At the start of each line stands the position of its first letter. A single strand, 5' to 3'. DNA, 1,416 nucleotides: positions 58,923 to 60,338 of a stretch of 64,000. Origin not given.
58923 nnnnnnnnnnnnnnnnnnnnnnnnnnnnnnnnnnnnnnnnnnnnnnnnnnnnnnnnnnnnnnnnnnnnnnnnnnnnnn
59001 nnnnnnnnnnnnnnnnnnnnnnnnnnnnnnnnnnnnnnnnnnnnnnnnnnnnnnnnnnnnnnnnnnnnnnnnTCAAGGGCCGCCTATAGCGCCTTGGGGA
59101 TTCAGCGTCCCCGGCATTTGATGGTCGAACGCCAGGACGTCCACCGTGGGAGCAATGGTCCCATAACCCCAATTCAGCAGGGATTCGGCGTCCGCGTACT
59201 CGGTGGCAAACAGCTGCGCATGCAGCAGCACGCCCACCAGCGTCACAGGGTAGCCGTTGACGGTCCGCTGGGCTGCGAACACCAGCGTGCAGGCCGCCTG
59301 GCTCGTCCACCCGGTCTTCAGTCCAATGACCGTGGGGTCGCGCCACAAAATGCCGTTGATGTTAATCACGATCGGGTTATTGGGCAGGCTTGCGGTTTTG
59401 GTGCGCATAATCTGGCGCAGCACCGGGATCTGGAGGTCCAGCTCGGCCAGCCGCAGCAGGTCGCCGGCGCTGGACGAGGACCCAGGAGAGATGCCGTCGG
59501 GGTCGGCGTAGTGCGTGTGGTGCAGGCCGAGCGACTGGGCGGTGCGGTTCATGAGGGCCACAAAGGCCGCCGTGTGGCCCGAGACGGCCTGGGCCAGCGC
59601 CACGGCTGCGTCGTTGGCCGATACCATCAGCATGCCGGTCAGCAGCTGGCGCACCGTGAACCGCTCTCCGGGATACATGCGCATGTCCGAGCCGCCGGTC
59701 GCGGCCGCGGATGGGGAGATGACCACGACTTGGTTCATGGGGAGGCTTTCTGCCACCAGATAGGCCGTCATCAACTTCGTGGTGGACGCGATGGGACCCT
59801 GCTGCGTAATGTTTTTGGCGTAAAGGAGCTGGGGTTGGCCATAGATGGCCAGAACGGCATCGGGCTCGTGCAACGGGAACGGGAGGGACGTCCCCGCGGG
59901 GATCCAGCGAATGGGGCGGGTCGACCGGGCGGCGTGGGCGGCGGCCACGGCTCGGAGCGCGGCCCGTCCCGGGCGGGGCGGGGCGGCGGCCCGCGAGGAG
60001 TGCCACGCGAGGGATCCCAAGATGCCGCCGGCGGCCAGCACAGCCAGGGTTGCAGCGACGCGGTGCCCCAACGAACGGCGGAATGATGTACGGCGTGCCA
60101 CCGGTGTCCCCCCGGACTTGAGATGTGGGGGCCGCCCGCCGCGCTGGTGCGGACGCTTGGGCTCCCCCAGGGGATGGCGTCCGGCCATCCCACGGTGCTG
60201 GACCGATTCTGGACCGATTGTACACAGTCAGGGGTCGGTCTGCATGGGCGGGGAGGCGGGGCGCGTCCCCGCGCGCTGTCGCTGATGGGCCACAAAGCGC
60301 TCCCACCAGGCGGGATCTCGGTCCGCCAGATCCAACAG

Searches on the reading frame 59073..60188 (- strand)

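Call 34: search_protein_families(library=pfam, proteins=[window:59073-60188:-], max_evalue=0.00001)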
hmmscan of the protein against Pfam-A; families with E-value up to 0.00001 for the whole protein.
window:59073-60188:- (371 aa): 2 families
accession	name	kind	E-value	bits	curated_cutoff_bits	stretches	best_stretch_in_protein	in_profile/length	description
PF00768.25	Peptidase_S11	-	6.2e-44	150.7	27.6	1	117-309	21-226/239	D-alanyl-D-alanine carboxypeptidase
PF13354.11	Beta-lactamase2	-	4.9e-06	26.5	22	1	126-230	16-120/214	Beta-lactamase enzyme family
